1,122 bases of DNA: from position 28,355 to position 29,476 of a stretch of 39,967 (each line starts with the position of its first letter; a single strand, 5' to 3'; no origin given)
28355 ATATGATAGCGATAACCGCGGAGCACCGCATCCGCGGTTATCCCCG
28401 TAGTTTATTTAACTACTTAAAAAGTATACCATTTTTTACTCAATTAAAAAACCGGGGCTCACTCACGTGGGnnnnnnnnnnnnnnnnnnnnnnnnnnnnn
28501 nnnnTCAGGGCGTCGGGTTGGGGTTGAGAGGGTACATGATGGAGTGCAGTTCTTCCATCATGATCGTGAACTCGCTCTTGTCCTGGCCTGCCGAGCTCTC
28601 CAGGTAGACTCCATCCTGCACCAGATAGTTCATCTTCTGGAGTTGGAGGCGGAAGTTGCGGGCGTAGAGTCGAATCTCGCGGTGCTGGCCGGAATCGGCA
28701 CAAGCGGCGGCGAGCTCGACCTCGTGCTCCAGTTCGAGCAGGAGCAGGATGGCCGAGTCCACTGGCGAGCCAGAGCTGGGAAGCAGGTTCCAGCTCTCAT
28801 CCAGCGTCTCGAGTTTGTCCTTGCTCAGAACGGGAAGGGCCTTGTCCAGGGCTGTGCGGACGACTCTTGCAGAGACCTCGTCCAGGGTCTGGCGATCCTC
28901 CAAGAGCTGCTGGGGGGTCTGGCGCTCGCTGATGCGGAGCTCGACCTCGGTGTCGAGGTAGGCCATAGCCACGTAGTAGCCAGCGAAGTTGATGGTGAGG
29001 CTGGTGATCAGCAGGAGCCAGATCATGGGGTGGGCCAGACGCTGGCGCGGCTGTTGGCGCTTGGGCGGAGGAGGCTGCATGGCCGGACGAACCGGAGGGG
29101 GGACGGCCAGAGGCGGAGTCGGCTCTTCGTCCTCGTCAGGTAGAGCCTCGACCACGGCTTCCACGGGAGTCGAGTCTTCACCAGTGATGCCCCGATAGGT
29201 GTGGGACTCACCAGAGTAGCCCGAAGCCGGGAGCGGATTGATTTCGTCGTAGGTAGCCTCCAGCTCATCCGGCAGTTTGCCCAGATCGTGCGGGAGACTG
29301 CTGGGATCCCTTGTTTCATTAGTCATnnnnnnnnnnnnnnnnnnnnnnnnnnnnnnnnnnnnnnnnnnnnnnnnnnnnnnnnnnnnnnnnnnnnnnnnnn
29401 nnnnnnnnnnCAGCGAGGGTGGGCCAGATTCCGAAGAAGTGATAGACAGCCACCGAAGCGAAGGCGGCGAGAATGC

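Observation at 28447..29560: GC-rich two-gene island encoding small membrane proteins with strong SD sites in an SD-poor AT-rich genome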

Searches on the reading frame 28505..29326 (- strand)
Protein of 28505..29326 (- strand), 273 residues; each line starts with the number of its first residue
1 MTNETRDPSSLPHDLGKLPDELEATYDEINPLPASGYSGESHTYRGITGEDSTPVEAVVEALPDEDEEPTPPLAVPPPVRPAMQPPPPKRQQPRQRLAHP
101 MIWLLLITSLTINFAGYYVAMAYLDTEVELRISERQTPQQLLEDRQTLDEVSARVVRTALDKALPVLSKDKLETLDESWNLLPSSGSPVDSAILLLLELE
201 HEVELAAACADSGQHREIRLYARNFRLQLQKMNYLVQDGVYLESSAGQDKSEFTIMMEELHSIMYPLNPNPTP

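Call 8: search_protein_families(library=pfam, proteins=[window:28505-29326:-], max_evalue=0.01)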
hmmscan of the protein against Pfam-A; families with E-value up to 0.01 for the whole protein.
window:28505-29326:- (273 aa): 0 families

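Call 9: search_protein_families(library=phrogs, proteins=[window:28505-29326:-], max_evalue=0.01)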
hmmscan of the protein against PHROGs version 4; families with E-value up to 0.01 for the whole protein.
window:28505-29326:- (273 aa): 0 families

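Call 10: find_homologous_proteins(query=window:28505-29326:-, max_evalue=0.01)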
Query window:28505-29326:- (273 aa): 2 proteins with E <= 0.01 among 1653 candidates.
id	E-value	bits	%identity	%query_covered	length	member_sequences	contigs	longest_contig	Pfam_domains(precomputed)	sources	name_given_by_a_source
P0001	2.5e-175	599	100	100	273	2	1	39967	-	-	-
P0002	2.5e-93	330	62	99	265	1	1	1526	-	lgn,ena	-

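Call 11: find_encoding_contigs(protein=P0002, flank=10000)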
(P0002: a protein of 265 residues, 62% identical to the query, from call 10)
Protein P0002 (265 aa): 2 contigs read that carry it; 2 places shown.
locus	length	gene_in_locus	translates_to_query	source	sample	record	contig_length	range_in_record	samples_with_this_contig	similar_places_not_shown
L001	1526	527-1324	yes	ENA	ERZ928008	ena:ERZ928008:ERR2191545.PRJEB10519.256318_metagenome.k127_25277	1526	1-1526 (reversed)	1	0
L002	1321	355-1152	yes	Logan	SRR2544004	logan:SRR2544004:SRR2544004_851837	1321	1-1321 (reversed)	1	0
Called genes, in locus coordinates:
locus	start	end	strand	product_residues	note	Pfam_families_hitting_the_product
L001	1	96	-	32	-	?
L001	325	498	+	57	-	-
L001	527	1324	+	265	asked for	-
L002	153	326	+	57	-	-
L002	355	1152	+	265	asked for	-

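Call 12: find_encoding_contigs(protein=P0001, flank=10000)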
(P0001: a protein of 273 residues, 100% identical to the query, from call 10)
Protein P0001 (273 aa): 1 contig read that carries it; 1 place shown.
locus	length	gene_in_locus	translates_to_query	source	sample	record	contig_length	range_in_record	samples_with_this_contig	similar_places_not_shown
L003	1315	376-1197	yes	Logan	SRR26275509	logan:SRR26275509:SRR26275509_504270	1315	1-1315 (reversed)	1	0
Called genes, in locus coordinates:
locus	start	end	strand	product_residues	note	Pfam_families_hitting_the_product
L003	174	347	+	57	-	-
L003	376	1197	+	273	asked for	-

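Call 24: find_related_loci(query=A2, collection=genome_contigs, flank=10000)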
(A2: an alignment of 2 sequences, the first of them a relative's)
Query A2 (273 aa) in genome_contigs; peptide patterns used: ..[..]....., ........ (x = any residue, [..] = any of these).
71 stretches matched a pattern, but none encodes a relative of the query by tblastn (E <= 1e-3).

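Call 26: find_related_loci(query=A2, collection=viral_contigs, flank=10000)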
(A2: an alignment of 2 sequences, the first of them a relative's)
Query A2 (273 aa) in viral_contigs; peptide patterns used: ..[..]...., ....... (x = any residue, [..] = any of these).
61 stretches matched a pattern, but none encodes a relative of the query by tblastn (E <= 1e-3).

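Call 29: predict_structure(alignment_id=A2)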
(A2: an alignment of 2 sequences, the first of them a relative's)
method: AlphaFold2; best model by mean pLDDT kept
length: 273 residues; sequences in the alignment: 2
mean_pLDDT: 57.2   pTM: 0.45
mean pLDDT of the five models: 57.2, 46.3, 44.6, 42.6, 42.1
residues with pLDDT >= 90: 0; 70-90: 88; 50-70: 56; < 50: 129
segments of 3 or more residues with pLDDT < 50: 1-70, 72-76, 81-83, 89-98, 112-117, 119-135, 242-248, 267-273
pLDDT, mean of each block of 10 residues (from residue 1): 39 42 43 33 31 36 43 47 52 47 55 46 42 49 76 83 85 82 65 84 78 76 80 69 49 67 52 33
secondary structure, 60 per line:
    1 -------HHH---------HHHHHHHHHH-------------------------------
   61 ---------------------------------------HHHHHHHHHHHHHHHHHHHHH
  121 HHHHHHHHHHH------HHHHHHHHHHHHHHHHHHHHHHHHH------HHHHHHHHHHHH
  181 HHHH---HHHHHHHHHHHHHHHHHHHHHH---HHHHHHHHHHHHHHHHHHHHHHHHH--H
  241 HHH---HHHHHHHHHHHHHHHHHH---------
elements in order: H20-29 H100-131 H138-162 H169-184 H188-209 H213-237 H240-243 H247-264

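Call 41: fold_search(model_id=the predicted structure, library=pdb)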
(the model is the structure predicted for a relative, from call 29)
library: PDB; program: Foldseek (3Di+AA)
matches with E <= 10: 365; with E <= 0.001: 0
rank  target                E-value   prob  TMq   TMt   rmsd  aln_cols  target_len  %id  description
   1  8tn1_A                3.7e-02  0.95  0.22  0.38  18.4       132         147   12  De novo designed protein binds poly ADP ribose polymerase inhibitors (PARPi) - apo (released 2024-04-24)
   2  7jh6_A                2.0e-01  0.51  0.19  0.28  22.3       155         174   17  De novo designed two-domain di-Zn(II) and porphyrin-binding protein (released 2020-12-09)
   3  6s33_A                2.0e-01  0.18  0.13  0.20  15.0       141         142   12  Ligand binding domain of the P. putida receptor PcaY_PP in complex with Protocatechuate (released 2020-10-21)
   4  3t6g_B                3.2e-01  0.63  0.23  0.40  14.6       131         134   14  Structure of the complex between NSP3 (SHEP1) and p130Cas (released 2011-11-23)
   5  8to0_z4               3.2e-01  0.28  0.17  0.24  19.9       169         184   14  48-nm repeating structure of doublets from mouse sperm flagella (released 2023-11-01)
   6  2l7a_MODEL_1_A        3.5e-01  0.80  0.25  0.45  10.9       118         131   10  Solution Structure of the R3 Domain of Talin (released 2011-12-21)
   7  6s7o_E                3.5e-01  0.21  0.17  0.10  20.1       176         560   10  Cryo-EM structure of human oligosaccharyltransferase complex OST-A (released 2019-12-18)
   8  9h4c                  3.9e-01  0.35  0.17  0.37  15.8       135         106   11  Crystal structure of the diheme 4D2 (mutant T19D) with bound Fe(III) mesoporphyrin IX (released 2025-12-03)
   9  6s1a_A                4.1e-01  0.35  0.18  0.31  14.7       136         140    9  Ligand binding domain of the P. putida receptor PcaY_PP (released 2020-10-21)
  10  6s18_A                5.4e-01  0.13  0.14  0.21  14.2       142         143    9  Ligand binding domain of the P. putida receptor PcaY_PP in complex with glycerol (released 2020-10-21)
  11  8vaz_A                5.7e-01  0.18  0.19  0.08  21.0       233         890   12  Structure of human Slo1 and human LRRC26 in EDTA - LRRD masked (released 2024-12-25)
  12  2ncj_MODEL_1_A        6.0e-01  0.51  0.25  0.37   9.4       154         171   14  Solution Structure of the PriC DNA replication restart protein (released 2016-07-06)
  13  6egc                  6.4e-01  0.54  0.24  0.40  16.0       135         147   14  Single-chain version of 2L4HC2_23 (PDB 5J0K) (released 2019-05-29)
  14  9n0i_E                6.4e-01  0.33  0.20  0.36  19.1       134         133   14  Crystal structure of KABLE double mutant (Lys14Pro, Leu20Trp) (released 2025-08-20)
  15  9d3e_A                6.7e-01  0.18  0.17  0.14  22.2       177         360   14  Cryo-EM structure of CCR6 bound by SQA1 and OXM2 (released 2024-09-11)
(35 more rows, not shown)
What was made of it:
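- The weak Foldseek resemblances include four-helix-bundle ligand-binding sensor domains such as PcaY_PP (call 41).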

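Call 43: search_protein_representatives(alignment_id=A2)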
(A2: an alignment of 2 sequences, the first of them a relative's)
Query: 2 sequences, 273 profile positions. Proteins with E-value up to 0.001 (for the whole library): 1; up to 1e-10: 1; up to 1e-30: 1. The best 1 are listed.
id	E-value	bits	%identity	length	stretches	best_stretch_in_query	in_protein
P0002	1.3e-162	555.8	-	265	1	1-269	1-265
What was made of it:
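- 28505..29326 (-): 273-aa bitopic membrane protein gene (whole CDS with stop). It is an orphan apart from allele P0002 (calls 10, 43).
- No homologue turned up in about 15 billion proteins that include the same groundwater samples, nor in 185,579 species genomes (calls 10, 24, 43).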

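Call 53: search_protein_families(library=ncbifam, proteins=[window:28505-29326:-], max_evalue=0.01)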
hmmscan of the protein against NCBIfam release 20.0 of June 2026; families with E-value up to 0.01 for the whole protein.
window:28505-29326:- (273 aa): 0 families
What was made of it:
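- Closest known: Bitopic transmembrane regulators with a small membrane partner. Different: No DNA-binding or anti-sigma domain is detectable, no cognate sigma or regulator gene is nearby, and the tail is predicted disordered (calls 8, 29, 53).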

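Call 54: search_protein_families(library=padloc, proteins=[window:28505-29326:-], max_evalue=0.01)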
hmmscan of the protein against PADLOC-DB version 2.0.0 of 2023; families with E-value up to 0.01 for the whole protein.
window:28505-29326:- (273 aa): 0 families

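Call 56: search_solved_structures(query=A2, max_evalue=10)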
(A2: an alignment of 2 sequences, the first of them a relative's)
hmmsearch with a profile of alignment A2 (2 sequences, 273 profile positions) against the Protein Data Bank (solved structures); distinct sequences matched with E-value up to 10: 3.
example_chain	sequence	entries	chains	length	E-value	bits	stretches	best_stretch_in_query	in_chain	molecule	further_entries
3rgc_A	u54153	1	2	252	0.77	12.1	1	150-254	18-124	Possible periplasmic protein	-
6wdo_R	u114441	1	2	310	2.2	10.6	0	103-150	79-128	Calcium uptake protein 2, mitochondrial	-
6le5_B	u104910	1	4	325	2.5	10.4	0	103-150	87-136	Calcium uptake protein 2, mitochondrial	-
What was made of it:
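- On 4HB_MCP-type sensor domain: A PDB profile search has a best E of 0.77 (call 56).
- Tried and rejected: Pfam, PHROGs, NCBIfam, PADLOC and a PDB sequence profile gave nothing (calls 8, 9, 53, 54, 56).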

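Call 58: search_dna_similar(query=P0001, collection=phages, mode=protein, max_evalue=1)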
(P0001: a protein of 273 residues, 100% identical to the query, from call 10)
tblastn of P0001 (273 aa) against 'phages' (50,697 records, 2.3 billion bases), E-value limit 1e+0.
No match.

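Call 59: search_dna_similar(query=P0001, collection=plasmids, mode=protein, max_evalue=1)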
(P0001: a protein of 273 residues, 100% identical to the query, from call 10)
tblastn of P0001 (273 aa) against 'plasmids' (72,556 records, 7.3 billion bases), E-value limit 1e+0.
No match.
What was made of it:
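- There are no tblastn hits in 50,697 phage records, IMG/VR or plasmids (calls 26, 58, 59).
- Tried and rejected: So did tblastn against phages and plasmids (calls 58, 59), and GTDB genomes and IMG/VR (calls 24, 26).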

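Call 75: list_cluster_members(proteins=[P0001, P0002, P0005])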
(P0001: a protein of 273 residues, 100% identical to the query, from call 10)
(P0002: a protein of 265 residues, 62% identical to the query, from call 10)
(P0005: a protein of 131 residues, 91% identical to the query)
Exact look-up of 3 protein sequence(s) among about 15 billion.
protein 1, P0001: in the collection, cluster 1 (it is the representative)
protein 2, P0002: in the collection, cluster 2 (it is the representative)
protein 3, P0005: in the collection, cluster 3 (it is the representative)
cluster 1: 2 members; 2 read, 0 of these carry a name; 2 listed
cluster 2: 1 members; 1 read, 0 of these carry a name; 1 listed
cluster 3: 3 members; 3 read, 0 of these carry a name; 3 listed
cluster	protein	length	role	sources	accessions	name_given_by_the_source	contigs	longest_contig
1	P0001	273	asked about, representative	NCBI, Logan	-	-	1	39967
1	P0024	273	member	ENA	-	-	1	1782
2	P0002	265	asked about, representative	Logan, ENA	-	-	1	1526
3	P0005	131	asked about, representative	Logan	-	-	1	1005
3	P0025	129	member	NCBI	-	-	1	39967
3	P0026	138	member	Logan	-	-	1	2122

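Call 76: find_encoding_contigs(protein=P0026, flank=10000, max_places=4)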
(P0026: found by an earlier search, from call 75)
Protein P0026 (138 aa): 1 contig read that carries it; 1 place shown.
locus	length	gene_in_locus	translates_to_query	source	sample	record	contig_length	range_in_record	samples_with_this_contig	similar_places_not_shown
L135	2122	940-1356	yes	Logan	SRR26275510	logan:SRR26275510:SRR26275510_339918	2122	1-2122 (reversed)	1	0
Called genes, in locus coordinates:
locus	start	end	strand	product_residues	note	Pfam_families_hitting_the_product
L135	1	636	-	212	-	?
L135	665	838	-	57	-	-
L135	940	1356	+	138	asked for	-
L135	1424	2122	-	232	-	?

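Call 77: find_encoding_contigs(protein=P0024, flank=10000, max_places=4)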
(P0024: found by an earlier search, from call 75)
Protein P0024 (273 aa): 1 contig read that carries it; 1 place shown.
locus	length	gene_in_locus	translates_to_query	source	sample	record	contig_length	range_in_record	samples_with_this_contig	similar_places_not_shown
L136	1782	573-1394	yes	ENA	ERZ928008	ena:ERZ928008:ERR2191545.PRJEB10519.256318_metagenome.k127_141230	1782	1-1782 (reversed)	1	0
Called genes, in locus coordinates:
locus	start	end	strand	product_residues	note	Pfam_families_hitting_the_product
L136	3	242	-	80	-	?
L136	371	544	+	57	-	-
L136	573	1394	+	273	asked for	-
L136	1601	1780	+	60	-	?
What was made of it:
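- Both alleles occur in assembly ERZ928008 (calls 11, 77).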
